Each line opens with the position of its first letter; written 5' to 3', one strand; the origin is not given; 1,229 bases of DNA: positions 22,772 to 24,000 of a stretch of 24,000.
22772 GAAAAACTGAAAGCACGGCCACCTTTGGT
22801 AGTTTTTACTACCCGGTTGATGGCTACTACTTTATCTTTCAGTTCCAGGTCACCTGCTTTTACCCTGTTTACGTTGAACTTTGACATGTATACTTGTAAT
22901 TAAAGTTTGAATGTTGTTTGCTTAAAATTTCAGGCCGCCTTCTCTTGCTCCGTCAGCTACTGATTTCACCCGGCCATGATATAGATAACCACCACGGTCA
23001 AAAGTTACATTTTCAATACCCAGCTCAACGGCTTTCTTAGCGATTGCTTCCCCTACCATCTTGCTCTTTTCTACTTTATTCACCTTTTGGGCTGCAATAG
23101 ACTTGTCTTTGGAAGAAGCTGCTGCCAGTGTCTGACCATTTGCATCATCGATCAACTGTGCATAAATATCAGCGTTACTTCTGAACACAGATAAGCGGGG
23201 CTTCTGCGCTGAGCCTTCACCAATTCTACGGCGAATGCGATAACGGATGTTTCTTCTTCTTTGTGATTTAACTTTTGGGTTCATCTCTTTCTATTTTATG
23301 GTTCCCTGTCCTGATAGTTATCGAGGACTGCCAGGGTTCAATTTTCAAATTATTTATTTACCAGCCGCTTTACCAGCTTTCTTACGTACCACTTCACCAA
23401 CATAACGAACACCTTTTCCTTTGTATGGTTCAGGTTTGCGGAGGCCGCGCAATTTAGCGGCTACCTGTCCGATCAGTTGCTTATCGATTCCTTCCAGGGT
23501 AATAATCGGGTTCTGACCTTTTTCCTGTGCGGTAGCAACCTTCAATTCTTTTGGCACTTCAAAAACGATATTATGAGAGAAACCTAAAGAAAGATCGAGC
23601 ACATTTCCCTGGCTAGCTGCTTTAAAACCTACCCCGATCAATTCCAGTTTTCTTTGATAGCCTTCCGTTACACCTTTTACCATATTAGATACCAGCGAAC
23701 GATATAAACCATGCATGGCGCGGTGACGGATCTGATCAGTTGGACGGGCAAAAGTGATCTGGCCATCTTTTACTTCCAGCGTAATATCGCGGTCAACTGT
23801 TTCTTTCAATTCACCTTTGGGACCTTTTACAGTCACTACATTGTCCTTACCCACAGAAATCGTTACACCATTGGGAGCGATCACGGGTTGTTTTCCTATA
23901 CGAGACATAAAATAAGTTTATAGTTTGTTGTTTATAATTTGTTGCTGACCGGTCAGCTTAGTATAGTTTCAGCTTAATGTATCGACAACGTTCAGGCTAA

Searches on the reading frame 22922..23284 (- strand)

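Call 63: search_protein_families(library=pfam, proteins=[window:22922-23284:-], max_evalue=0.001)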
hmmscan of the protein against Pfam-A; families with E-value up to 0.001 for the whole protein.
window:22922-23284:- (120 aa): 1 family
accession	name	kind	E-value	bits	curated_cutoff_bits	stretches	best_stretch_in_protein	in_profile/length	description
PF00861.27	Ribosomal_L18p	-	4.2e-41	140.4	27.8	1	6-120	3-116/116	Ribosomal L18 of archaea, bacteria, mitoch. and chloroplast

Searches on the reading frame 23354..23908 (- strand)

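Call 63: search_protein_families(library=pfam, proteins=[window:23354-23908:-], max_evalue=0.001)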
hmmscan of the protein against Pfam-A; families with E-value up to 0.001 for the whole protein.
window:23354-23908:- (184 aa): 1 family
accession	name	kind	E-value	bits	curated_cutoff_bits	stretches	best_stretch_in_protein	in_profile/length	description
PF00347.28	Ribosomal_L6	-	9.2e-40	135.7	27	2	12-83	2-80/80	Ribosomal protein L6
